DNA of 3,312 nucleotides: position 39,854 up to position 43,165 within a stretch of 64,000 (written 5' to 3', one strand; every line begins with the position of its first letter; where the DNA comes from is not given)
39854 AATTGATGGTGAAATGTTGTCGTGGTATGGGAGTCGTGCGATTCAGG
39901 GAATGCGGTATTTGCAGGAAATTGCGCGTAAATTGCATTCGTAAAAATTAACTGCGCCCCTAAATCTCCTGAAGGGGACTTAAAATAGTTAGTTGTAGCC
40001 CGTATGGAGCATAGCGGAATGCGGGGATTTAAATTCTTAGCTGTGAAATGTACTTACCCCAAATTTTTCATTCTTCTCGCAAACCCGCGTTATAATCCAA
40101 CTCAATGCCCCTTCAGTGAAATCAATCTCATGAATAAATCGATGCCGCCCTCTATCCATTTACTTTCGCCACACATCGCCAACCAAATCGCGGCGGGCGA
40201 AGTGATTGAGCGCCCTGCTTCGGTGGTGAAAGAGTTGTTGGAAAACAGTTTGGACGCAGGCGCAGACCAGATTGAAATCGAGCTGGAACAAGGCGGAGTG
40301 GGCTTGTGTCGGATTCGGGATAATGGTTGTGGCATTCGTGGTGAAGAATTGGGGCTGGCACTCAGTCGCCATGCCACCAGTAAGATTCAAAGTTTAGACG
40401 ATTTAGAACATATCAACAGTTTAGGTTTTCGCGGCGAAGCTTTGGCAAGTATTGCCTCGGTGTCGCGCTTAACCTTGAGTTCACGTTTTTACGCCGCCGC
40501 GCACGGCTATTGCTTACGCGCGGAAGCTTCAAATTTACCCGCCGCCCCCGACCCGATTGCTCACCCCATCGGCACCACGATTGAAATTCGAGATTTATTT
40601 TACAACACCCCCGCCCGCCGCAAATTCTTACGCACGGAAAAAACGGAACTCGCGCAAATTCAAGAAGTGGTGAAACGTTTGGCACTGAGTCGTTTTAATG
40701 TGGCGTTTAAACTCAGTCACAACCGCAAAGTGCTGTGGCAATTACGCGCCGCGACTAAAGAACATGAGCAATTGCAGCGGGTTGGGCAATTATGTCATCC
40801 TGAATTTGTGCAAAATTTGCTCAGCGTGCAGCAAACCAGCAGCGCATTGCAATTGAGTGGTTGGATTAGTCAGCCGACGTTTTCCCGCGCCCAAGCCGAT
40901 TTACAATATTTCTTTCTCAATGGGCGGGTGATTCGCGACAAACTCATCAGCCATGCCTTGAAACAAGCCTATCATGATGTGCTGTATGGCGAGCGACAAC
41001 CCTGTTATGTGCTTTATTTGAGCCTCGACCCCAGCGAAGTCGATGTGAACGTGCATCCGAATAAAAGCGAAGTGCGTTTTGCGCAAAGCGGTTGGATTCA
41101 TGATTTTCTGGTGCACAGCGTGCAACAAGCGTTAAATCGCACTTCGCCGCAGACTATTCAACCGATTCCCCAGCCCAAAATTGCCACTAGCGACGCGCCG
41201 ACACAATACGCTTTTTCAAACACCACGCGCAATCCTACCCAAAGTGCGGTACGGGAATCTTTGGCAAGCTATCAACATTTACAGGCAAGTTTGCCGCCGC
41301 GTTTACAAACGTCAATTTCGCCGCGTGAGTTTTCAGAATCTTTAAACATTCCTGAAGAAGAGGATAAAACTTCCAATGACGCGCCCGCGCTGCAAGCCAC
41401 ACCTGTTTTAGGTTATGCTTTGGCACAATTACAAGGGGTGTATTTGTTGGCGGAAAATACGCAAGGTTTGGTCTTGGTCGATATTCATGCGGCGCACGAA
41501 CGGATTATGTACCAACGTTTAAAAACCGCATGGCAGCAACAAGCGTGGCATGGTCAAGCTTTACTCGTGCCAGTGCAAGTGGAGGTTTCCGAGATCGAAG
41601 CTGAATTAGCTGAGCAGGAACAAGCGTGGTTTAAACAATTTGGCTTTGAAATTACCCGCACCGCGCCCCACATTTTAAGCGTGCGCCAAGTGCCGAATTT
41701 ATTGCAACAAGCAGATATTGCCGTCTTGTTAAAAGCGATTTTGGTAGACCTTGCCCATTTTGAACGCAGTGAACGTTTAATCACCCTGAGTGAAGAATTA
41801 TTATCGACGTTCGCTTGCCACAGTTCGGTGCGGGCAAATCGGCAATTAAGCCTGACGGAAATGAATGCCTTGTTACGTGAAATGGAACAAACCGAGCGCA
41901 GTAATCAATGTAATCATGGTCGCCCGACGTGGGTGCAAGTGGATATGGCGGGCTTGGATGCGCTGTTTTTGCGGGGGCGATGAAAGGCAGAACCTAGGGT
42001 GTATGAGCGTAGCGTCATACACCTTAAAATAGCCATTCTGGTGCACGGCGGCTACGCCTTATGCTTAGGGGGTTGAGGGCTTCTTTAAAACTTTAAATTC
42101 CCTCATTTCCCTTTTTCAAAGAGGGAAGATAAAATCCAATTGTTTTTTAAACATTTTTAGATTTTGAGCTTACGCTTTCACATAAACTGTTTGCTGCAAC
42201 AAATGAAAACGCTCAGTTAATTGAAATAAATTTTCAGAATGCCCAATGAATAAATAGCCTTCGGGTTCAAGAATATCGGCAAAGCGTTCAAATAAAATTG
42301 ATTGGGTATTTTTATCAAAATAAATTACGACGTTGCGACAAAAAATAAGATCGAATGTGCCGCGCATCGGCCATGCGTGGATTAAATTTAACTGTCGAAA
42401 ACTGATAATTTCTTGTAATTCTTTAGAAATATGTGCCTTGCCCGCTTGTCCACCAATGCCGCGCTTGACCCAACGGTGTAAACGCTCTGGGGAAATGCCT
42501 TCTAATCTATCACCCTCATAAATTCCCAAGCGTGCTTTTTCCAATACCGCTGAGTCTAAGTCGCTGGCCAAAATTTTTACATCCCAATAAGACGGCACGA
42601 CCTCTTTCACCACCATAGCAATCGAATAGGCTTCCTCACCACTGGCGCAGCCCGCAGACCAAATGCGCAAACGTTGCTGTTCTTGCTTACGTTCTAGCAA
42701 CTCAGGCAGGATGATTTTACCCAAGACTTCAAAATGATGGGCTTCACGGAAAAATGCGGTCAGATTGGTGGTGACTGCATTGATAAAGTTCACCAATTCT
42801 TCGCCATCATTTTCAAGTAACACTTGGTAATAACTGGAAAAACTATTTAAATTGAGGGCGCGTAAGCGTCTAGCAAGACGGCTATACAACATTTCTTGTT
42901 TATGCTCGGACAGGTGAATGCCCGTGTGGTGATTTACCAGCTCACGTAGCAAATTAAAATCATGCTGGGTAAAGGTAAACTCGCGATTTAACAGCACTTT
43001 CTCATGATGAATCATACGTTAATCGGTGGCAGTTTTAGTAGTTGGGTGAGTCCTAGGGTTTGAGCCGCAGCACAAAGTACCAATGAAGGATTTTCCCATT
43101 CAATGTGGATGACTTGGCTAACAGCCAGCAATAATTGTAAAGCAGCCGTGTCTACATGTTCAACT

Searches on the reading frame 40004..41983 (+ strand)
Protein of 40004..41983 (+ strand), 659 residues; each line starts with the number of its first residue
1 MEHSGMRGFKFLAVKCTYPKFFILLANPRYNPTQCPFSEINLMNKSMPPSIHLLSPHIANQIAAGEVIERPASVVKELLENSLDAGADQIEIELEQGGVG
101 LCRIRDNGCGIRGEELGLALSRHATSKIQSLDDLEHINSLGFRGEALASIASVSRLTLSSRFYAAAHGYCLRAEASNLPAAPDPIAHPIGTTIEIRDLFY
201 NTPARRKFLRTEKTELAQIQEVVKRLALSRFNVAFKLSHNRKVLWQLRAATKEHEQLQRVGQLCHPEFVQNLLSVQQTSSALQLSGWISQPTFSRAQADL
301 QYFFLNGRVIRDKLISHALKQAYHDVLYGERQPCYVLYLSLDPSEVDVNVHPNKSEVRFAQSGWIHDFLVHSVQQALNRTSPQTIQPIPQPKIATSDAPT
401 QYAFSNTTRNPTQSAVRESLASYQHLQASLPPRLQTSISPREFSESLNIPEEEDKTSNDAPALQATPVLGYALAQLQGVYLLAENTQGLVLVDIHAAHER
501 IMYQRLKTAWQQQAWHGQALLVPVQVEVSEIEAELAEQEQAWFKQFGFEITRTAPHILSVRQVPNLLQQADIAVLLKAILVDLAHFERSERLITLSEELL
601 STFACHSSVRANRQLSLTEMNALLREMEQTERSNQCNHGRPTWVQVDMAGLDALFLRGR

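Call 40: search_protein_families(library=pfam, proteins=[window:40004-41983:+], max_evalue=0.001)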
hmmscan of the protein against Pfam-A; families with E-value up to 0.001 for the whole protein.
window:40004-41983:+ (659 aa): 4 families
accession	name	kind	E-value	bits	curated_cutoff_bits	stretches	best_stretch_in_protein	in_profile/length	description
PF08676.16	MutL_C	-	1.2e-39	135.7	25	1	473-615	1-142/142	MutL C terminal dimerisation domain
PF01119.25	DNA_mis_repair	-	1.1e-38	132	26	1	262-377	3-118/119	DNA mismatch repair protein, C-terminal domain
PF13589.12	HATPase_c_3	-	4.7e-11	43.3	25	1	72-161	4-93/137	Histidine kinase-, DNA gyrase B-, and HSP90-like ATPase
PF02518.31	HATPase_c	-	1.4e-06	29.2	26.4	1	69-125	4-63/111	Histidine kinase-, DNA gyrase B-, and HSP90-like ATPase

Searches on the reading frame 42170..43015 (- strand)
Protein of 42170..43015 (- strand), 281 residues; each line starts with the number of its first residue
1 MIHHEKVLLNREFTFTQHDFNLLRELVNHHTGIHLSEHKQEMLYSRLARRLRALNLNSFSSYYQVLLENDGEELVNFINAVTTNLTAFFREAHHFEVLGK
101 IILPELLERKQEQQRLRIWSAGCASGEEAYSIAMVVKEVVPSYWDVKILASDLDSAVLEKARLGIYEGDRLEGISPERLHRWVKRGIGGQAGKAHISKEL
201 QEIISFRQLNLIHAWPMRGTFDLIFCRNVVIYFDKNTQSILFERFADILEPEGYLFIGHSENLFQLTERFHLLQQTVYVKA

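Call 40: search_protein_families(library=pfam, proteins=[window:42170-43015:-], max_evalue=0.001)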
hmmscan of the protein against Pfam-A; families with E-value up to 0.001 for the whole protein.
window:42170-43015:- (281 aa): 6 families
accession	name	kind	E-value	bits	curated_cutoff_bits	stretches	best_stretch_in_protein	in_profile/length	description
PF01739.24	CheR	-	3.1e-66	223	27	1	84-278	1-194/195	CheR methyltransferase, SAM binding domain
PF03705.20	CheR_N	-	1.6e-18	66.6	27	1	19-69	2-52/53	CheR methyltransferase, all-alpha domain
PF13489.12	Methyltransf_23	-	0.00022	21.5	27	1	112-271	20-130/164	Methyltransferase domain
PF13649.12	Methyltransf_25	-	0.0004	21.5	27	0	203-253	47-97/97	Methyltransferase domain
PF08242.18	Methyltransf_12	-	0.00047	21.3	30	0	205-255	52-98/98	Methyltransferase domain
PF08241.18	Methyltransf_11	-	0.00062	20.8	21.2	0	201-257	43-95/95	Methyltransferase domain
